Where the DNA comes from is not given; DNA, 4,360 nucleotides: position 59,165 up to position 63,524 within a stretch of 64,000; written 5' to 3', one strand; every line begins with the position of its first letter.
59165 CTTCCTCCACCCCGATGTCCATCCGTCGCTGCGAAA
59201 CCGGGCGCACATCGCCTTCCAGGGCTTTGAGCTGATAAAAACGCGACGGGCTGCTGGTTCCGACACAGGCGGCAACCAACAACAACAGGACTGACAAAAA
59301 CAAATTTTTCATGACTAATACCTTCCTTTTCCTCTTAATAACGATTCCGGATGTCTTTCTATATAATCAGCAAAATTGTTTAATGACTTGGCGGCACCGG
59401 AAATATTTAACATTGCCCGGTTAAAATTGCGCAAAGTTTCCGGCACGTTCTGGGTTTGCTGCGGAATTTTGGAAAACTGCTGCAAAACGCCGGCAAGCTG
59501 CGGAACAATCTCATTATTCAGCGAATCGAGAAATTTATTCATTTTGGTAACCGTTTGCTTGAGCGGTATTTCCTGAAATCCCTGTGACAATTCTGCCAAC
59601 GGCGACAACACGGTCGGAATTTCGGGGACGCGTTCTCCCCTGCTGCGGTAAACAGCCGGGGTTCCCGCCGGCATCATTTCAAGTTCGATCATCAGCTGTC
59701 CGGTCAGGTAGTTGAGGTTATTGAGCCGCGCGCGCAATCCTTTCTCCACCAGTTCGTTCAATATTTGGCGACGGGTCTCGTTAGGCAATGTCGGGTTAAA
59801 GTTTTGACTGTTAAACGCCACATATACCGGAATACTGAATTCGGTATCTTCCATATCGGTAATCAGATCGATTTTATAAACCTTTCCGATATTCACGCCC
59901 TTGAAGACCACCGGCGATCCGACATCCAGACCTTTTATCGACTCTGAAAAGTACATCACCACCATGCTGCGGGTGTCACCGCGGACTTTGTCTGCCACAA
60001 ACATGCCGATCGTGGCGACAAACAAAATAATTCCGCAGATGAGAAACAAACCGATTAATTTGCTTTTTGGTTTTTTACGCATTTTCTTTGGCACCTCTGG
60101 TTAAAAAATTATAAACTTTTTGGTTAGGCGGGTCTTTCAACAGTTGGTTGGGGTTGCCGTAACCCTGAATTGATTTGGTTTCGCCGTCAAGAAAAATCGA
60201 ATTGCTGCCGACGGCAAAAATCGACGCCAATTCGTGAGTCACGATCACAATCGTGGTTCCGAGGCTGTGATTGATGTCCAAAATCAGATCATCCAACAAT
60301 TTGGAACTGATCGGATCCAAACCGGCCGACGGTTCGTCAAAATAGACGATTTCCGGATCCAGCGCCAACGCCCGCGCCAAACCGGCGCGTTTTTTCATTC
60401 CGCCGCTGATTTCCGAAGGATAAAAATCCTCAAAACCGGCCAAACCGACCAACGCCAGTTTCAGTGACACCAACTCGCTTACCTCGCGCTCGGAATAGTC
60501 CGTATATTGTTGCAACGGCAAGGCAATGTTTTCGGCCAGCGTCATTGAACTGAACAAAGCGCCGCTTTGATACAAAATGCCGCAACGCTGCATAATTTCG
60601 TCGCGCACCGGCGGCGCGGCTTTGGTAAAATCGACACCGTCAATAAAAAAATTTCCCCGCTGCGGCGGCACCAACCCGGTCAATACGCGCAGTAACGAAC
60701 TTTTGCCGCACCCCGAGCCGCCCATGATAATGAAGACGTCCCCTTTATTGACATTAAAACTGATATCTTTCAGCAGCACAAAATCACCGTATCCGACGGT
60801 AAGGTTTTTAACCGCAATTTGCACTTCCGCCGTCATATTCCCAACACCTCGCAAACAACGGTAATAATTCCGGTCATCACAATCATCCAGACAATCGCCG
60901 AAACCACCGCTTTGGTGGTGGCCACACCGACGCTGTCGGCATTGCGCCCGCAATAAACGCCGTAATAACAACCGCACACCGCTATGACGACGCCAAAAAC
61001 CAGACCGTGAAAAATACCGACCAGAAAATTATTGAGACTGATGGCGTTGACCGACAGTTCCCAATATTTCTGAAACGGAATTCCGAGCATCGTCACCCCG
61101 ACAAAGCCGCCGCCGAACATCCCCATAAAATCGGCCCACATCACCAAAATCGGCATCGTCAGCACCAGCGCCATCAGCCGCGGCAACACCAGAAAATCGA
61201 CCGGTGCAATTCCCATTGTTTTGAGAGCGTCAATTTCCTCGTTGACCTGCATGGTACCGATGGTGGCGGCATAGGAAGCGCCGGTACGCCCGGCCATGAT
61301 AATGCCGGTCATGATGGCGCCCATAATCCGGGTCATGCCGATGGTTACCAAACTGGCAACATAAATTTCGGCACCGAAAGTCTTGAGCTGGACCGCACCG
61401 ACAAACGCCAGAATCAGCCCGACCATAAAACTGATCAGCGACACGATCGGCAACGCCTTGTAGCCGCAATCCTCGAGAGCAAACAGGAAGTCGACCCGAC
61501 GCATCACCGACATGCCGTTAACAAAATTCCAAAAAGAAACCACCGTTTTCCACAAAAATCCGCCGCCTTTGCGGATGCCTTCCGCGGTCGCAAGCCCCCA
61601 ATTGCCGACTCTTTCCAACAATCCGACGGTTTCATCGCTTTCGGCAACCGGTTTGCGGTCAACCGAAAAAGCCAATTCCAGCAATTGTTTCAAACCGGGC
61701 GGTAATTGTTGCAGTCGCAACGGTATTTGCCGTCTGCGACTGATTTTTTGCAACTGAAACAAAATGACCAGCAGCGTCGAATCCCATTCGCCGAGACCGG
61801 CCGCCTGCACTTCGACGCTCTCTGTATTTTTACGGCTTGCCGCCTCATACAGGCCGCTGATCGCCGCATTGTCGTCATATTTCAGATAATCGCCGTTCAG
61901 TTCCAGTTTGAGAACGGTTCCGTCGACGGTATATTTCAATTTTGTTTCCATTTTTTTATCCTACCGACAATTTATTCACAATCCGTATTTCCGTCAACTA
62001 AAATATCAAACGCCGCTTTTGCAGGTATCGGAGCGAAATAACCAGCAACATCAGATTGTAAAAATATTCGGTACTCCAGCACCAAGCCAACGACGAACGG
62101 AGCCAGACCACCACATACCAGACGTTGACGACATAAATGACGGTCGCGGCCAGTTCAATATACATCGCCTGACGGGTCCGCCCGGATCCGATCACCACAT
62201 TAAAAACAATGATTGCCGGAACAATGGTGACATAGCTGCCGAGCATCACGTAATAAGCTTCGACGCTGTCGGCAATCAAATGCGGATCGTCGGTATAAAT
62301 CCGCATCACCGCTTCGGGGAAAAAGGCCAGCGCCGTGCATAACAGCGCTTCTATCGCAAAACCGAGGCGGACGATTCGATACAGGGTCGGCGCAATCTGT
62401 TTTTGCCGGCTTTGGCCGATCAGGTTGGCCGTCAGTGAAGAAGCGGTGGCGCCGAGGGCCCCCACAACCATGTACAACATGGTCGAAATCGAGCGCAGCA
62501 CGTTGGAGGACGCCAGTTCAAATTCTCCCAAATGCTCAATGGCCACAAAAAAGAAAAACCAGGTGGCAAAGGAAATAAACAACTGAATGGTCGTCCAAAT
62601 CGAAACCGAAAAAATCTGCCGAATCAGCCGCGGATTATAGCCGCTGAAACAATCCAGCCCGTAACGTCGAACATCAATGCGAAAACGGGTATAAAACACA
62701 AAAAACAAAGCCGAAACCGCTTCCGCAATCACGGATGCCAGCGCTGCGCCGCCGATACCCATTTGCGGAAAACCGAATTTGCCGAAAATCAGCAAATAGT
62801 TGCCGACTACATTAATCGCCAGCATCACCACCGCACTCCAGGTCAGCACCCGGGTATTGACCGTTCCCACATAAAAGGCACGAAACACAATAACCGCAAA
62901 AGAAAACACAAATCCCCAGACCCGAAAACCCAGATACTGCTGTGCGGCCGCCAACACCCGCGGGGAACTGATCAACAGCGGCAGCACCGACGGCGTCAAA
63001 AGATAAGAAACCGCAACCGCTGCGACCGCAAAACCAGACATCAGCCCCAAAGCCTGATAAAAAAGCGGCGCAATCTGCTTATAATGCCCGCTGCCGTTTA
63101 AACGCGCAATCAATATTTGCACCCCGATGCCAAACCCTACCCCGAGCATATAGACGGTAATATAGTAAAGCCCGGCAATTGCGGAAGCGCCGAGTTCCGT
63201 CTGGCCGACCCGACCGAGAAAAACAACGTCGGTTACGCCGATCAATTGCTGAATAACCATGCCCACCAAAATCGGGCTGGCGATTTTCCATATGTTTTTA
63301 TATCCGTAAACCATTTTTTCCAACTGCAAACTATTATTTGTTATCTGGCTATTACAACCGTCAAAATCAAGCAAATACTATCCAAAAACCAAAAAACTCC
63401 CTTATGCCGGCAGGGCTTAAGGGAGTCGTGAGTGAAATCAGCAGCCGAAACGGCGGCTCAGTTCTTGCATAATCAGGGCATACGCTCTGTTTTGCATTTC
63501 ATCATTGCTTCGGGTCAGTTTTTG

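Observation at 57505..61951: Motor-only FtsK/SpoIIIE ATPase translationally coupled to an MlaE(STAS)-MlaF-MlaD-PqiC lipid-transport operon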

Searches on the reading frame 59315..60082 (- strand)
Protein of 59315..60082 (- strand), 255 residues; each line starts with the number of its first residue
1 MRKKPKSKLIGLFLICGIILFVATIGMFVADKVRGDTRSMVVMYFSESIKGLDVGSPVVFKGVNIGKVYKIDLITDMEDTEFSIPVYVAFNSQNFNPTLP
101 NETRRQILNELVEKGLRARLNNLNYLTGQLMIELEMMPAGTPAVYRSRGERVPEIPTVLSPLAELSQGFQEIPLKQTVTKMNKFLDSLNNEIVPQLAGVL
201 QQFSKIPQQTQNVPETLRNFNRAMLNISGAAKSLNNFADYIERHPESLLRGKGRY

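Call 3: search_protein_families(library=pfam, proteins=[window:59315-60082:-])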
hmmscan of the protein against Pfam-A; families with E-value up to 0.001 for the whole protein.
window:59315-60082:- (255 aa): 1 family
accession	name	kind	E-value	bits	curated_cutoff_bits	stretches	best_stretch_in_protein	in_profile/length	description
PF02470.25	MlaD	-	9.8e-10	39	25.1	1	41-135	5-79/81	MlaD protein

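Call 4: search_protein_families(library=ncbifam, proteins=[window:59315-60082:-])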
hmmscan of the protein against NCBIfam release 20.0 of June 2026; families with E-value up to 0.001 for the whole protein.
window:59315-60082:- (255 aa): 3 families
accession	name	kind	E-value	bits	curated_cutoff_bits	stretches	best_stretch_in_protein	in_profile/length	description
NF008070.2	PRK10807.1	equivalog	3e-24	85.6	525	1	41-241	282-502/542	intermembrane transport protein PqiB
TIGR00996.1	Mtu_fam_mce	paralog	1.8e-09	37.2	140.5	1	17-107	7-91/291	MCE family protein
TIGR04430.1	OM_asym_MlaD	equivalog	2.4e-07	30.6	135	1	9-78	8-77/146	outer membrane lipid asymmetry maintenance protein MlaD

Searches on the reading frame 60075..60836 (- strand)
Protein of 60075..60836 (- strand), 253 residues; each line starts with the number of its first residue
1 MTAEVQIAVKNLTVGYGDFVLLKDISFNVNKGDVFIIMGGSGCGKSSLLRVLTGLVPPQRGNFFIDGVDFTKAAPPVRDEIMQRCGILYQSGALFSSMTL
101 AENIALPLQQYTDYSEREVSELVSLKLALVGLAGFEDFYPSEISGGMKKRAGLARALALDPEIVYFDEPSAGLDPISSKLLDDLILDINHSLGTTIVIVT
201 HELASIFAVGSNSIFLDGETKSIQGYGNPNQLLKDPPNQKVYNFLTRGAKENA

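Call 3: search_protein_families(library=pfam, proteins=[window:60075-60836:-])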
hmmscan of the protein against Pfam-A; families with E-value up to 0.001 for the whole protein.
window:60075-60836:- (253 aa): 2 families
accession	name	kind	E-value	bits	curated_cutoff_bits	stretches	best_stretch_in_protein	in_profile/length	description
PF00005.33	ABC_tran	-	1.7e-27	97.1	25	1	22-170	1-136/137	ABC transporter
PF13304.12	AAA_21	-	1.3e-08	35.7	27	1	138-202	233-299/304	AAA domain, putative AbiEii toxin, Type IV TA system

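Call 4: search_protein_families(library=ncbifam, proteins=[window:60075-60836:-])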
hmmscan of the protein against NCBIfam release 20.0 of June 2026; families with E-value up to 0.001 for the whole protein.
window:60075-60836:- (253 aa): 185 families (the best 25 are shown)
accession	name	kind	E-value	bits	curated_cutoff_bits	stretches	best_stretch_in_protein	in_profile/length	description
NF008809.0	PRK11831.1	equivalog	5.7e-53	179.9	441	1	6-246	8-245/270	phospholipid ABC transporter ATP-binding protein MlaF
TIGR01186.1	proV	subfamily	1.3e-49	169.2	326.6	1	20-246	7-231/363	betaine/proline/choline family ABC transporter ATP-binding protein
TIGR03265.1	PhnT2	equivalog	3.2e-48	164.7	457.7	1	5-246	3-236/353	putative 2-aminoethylphosphonate ABC transporter ATP-binding protein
NF007027.0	PRK09493.1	equivalog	8.4e-46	156.3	379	1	7-246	2-237/240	glutamine ABC transporter ATP-binding protein GlnQ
NF008513.0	PRK11432.1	equivalog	1e-44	152.9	496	1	6-245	6-237/351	ferric ABC transporter ATP-binding protein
TIGR00968.1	3a0106s01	subfamily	3.1e-44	151.3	342.75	1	7-246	1-232/237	sulfate ABC transporter ATP-binding protein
TIGR03415.1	ABC_choXWV_ATP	equivalog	3.8e-44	151.2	483.75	1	17-246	35-266/382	choline ABC transporter ATP-binding protein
TIGR02314.1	ABC_MetN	equivalog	1.8e-40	139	499.7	1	14-209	13-207/343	methionine ABC transporter ATP-binding protein MetN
NF043075.1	MMSYN1_0197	equivalog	1.8e-39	135.6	550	1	7-246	3-234/341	spermidine/putrescine ABC transporter ATP-binding protein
NF007480.0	PRK10070.1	equivalog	2e-39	135.6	444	1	22-245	44-265/400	glycine betaine/L-proline ABC transporter ATP-binding protein ProV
NF008621.0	PRK11607.1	equivalog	6.5e-39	133.8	613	1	7-238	20-243/377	putrescine ABC transporter ATP-binding subunit PotG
TIGR03258.1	PhnT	equivalog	1.7e-38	132.6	499.15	1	7-247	9-242/359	2-aminoethylphosphonate ABC transport system ATP-binding subunit PhnT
NF040933.2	ABC_arch_GlcV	equivalog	5.8e-38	130.7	450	1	6-244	2-241/357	glucose ABC transporter ATP-binding protein GlcV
TIGR02673.1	FtsE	equivalog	1.1e-37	129.8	264.85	1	7-211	2-205/214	cell division ATP-binding protein FtsE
NF040840.2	tungstate_WtpC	equivalog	1.7e-37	129.5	440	1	7-245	2-231/347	tungstate ABC transporter ATP-binding protein WtpC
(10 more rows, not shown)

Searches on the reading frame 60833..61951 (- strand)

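Call 3: search_protein_families(library=pfam, proteins=[window:60833-61951:-])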
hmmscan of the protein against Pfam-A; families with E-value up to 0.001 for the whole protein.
window:60833-61951:- (372 aa): 2 families
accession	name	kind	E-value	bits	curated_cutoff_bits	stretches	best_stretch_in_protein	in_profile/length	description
PF02405.21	MlaE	-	6.7e-69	232.1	22.5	1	158-365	4-211/212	Permease MlaE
PF13466.11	STAS_2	-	8.6e-06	26.3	29.2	1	32-93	16-76/80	STAS domain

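Call 4: search_protein_families(library=ncbifam, proteins=[window:60833-61951:-])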
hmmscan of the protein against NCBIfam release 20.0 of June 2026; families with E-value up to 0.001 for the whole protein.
window:60833-61951:- (372 aa): 2 families
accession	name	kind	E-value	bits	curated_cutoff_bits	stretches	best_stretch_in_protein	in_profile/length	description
TIGR00056.1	TIGR00056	subfamily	4.5e-62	210.1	212.2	1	127-366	16-255/260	MlaE family lipid ABC transporter permease subunit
NF033619.1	perm_MlaE_1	exception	9.3e-38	130.3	315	1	114-365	2-249/253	lipid asymmetry maintenance ABC transporter permease subunit MlaE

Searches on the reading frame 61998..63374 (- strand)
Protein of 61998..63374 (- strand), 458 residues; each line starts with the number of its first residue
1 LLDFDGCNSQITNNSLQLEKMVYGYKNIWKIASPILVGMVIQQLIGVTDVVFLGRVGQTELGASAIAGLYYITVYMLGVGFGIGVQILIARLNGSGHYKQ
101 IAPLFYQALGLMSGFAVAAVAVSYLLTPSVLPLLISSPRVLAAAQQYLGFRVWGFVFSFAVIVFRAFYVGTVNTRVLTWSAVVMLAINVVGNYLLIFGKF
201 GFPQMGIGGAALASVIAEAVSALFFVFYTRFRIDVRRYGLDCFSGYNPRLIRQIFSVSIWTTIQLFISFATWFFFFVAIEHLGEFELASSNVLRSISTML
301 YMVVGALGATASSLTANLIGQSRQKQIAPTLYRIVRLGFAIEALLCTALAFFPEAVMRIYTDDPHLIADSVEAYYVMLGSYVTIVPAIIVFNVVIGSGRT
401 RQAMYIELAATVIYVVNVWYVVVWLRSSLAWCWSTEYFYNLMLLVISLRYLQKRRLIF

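Call 3: search_protein_families(library=pfam, proteins=[window:61998-63374:-])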
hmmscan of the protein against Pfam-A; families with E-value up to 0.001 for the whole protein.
window:61998-63374:- (458 aa): 1 family
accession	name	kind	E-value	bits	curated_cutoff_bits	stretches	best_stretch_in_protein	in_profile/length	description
PF01554.23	MatE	-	9.8e-39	133.1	24.9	2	34-194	1-161/161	MatE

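Call 4: search_protein_families(library=ncbifam, proteins=[window:61998-63374:-])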
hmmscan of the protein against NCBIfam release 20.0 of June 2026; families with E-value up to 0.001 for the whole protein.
window:61998-63374:- (458 aa): 8 families
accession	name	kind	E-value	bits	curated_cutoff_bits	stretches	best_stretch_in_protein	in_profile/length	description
TIGR00797.1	matE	subfamily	2.1e-54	184.9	147.4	1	34-424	1-387/396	MATE family efflux transporter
NF041801.1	MATE_SolL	equivalog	5e-17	61.8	780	1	26-448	20-443/458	solanimycin export family MATE transporter SolL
NF000263.1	MATE_multi_NorM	equivalog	2.9e-14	53.3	950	1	30-410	22-403/459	multidrug efflux MATE transporter NorM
NF052396.1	MATE_WgkD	equivalog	2.9e-14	52.9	510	1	26-395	3-363/428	tryglysin-associated MATE efflux transporter WgkD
NF007130.1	PRK09575.1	equivalog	2.6e-12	46.7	445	1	26-426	6-404/435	MATE family efflux transporter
NF001214.0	PRK00187.1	equivalog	4e-11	42.6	449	1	26-365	10-349/464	NorM family multidrug efflux MATE transporter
NF041358.1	GntT_guanitoxin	equivalog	5.3e-10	38.9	525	1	38-446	25-429/438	guanitoxin biosynthesis MATE family efflux transporter GntT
NF007562.1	PRK10189.1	equivalog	1.4e-09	37.3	465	1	22-442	23-457/470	EmmdR/YeeO family multidrug/toxin efflux MATE transporter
